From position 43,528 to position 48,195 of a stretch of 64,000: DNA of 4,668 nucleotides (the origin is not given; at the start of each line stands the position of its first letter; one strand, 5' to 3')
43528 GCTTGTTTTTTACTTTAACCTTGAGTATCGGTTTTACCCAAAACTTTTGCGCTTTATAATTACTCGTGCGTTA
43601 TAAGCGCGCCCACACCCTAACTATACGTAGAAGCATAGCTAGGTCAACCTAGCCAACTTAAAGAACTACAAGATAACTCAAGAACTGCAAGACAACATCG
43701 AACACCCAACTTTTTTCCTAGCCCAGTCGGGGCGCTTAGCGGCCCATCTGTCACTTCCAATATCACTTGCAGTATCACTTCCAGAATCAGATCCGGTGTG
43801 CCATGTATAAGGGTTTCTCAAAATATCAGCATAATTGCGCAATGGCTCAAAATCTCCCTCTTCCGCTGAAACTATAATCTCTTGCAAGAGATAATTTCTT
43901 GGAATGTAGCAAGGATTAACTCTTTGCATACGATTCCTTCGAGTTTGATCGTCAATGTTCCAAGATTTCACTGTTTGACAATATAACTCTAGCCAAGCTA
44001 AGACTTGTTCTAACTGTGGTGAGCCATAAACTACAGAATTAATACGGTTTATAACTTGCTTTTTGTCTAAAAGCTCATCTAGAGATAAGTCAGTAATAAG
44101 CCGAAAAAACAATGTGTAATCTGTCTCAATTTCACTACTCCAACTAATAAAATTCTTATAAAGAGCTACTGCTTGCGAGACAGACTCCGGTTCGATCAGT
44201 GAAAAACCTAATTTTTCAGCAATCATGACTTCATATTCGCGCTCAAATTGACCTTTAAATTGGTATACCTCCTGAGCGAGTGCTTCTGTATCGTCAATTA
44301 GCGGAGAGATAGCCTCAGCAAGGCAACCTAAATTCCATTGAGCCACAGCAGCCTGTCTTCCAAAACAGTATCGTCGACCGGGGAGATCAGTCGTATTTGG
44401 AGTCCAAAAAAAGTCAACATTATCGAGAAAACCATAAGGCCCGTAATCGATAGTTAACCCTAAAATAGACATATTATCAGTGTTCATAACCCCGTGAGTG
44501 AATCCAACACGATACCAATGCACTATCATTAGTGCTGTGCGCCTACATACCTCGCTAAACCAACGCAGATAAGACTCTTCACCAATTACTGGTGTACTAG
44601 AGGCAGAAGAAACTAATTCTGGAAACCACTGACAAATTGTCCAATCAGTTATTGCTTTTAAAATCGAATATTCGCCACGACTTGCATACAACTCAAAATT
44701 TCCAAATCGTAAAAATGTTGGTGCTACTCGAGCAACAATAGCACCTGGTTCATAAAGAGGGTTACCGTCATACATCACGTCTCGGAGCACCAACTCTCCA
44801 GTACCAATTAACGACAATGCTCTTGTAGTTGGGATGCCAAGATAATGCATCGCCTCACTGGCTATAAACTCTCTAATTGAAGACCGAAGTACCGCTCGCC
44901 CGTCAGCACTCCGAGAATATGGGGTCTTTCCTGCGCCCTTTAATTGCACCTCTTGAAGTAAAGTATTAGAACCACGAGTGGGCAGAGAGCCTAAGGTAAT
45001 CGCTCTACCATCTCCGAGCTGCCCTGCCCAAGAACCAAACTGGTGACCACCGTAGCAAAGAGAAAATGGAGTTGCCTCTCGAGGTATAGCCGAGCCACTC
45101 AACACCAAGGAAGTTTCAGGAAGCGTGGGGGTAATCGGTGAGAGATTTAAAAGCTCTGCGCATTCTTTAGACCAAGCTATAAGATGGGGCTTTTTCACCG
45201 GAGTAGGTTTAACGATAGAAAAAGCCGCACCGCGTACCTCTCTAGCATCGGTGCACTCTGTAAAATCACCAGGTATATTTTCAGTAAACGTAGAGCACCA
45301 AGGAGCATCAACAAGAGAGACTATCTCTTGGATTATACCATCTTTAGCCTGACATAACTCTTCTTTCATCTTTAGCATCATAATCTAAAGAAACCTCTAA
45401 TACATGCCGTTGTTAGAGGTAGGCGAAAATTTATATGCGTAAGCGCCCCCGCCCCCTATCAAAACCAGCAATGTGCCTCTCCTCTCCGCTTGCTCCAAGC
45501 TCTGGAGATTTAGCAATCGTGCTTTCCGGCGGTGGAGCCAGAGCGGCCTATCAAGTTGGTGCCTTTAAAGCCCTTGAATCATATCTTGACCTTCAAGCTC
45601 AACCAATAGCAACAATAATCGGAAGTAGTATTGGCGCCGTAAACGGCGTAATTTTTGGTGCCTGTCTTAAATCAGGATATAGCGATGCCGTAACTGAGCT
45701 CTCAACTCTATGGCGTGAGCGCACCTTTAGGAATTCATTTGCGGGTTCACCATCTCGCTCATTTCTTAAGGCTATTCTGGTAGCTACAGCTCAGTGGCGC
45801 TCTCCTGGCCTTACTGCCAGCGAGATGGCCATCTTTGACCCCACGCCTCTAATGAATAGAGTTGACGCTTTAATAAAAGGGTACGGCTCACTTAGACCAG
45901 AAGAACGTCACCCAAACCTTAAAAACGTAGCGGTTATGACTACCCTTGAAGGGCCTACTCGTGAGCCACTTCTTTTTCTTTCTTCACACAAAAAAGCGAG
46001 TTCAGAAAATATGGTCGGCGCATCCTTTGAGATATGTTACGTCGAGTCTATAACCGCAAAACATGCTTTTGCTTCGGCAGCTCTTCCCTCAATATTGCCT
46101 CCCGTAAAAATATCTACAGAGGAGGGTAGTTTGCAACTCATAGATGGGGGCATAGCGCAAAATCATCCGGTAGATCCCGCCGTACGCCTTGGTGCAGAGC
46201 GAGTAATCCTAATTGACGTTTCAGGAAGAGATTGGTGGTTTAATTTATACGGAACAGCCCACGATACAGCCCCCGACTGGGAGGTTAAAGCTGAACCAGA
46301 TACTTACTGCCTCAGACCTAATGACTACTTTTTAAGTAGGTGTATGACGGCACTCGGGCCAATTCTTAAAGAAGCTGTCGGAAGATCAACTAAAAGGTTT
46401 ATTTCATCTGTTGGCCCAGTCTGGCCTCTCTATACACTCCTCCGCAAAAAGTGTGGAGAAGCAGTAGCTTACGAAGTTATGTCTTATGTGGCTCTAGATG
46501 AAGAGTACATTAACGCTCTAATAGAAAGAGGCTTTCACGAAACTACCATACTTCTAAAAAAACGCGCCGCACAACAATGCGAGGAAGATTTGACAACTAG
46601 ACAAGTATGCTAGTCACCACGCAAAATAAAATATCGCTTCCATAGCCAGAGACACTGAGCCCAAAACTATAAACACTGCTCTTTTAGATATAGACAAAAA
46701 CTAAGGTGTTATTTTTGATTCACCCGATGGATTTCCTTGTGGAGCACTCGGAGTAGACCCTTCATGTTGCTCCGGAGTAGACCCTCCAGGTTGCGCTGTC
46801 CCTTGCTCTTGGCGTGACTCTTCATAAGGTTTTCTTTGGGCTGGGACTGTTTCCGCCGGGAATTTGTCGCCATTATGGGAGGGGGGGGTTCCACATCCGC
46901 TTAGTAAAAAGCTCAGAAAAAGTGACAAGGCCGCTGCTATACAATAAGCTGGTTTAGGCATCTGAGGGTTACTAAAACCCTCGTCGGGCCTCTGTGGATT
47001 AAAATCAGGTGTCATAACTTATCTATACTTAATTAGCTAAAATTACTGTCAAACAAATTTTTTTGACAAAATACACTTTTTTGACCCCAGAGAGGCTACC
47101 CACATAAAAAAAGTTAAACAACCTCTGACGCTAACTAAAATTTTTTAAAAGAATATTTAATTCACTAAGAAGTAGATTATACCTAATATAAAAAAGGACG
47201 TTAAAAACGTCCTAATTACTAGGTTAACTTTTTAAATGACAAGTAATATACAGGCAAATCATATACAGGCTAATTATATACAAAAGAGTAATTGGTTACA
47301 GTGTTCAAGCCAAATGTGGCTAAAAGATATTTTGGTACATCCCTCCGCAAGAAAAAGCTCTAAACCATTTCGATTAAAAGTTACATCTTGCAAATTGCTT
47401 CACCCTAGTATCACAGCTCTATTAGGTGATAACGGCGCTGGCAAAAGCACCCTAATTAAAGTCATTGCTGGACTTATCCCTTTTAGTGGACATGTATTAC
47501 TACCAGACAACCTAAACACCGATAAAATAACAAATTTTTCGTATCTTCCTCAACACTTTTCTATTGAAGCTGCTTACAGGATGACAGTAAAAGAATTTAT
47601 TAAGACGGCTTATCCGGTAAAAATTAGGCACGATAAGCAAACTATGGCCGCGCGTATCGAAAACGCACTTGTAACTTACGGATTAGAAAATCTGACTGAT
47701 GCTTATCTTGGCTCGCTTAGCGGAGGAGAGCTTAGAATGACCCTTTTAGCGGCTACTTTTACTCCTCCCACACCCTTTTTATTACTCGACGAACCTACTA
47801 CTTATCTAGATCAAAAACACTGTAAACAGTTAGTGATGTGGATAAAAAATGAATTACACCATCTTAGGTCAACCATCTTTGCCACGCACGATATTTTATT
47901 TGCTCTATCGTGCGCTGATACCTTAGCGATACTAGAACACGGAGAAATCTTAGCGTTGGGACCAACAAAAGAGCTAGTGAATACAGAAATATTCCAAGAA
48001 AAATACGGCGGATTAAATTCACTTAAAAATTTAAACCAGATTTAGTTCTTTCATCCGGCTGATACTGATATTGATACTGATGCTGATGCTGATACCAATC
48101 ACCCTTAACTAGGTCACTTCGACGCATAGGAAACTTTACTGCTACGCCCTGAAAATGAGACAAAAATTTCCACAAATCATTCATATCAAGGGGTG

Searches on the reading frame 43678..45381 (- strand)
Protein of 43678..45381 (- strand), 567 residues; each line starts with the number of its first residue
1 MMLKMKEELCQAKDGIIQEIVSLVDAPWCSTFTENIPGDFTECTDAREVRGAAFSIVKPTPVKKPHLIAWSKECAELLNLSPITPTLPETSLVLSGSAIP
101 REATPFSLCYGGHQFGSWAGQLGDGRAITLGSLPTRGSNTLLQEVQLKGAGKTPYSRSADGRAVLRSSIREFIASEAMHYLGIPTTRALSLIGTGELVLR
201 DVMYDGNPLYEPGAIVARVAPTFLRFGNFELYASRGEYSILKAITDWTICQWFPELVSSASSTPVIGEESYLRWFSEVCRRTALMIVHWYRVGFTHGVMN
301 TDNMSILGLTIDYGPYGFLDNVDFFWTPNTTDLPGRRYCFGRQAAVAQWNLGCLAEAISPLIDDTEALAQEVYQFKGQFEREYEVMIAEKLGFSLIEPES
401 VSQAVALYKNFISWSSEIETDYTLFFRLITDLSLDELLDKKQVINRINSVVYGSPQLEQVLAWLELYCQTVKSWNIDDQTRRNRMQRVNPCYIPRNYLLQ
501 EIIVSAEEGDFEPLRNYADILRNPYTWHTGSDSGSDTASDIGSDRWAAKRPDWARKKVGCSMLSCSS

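Call 12: search_protein_families(library=pfam, proteins=[window:43678-45381:-], max_evalue=0.001)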
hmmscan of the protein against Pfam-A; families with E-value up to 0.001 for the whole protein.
window:43678-45381:- (567 aa): 1 family
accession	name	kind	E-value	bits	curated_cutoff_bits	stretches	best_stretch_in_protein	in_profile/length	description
PF02696.19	SelO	-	3.9e-116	389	22.8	1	54-518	19-462/466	Protein adenylyltransferase SelO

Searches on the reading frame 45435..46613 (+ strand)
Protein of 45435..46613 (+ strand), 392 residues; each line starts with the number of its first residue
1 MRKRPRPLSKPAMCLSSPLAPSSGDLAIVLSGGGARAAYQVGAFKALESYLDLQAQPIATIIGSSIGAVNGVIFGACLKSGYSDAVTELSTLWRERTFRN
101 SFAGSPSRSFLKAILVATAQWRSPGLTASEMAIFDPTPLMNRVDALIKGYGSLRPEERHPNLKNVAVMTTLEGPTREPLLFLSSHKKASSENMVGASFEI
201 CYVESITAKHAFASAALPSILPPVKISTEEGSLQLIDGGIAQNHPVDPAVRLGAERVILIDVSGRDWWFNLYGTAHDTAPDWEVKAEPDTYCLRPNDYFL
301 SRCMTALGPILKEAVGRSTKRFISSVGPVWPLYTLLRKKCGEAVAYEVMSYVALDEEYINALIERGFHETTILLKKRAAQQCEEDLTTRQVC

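Call 12: search_protein_families(library=pfam, proteins=[window:45435-46613:+], max_evalue=0.001)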
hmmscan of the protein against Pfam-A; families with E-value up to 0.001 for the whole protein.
window:45435-46613:+ (392 aa): 1 family
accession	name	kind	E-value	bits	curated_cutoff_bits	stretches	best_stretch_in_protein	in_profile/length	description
PF01734.28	Patatin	-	2.5e-22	80.5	27.7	1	28-249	1-190/191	Patatin-like phospholipase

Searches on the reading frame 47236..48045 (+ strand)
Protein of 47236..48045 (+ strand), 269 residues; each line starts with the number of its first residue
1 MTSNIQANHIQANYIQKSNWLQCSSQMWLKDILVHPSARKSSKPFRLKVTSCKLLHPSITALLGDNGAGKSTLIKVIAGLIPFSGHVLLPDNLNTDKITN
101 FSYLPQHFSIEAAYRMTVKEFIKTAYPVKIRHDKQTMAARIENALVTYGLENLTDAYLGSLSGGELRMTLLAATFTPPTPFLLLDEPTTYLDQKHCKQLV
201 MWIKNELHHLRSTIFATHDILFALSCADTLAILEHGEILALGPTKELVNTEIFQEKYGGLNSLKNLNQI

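Call 12: search_protein_families(library=pfam, proteins=[window:47236-48045:+], max_evalue=0.001)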
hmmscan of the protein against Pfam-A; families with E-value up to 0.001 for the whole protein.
window:47236-48045:+ (269 aa): 3 families
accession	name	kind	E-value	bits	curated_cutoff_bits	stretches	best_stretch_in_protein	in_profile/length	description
PF00005.33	ABC_tran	-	2.6e-20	73.8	25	1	50-189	4-137/137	ABC transporter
PF13304.12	AAA_21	-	1.5e-11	45.4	27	2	112-222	176-302/304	AAA domain, putative AbiEii toxin, Type IV TA system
PF02463.25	SMC_N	-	2.6e-09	37.3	40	1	54-209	21-189/220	RecF/RecN/SMC N terminal domain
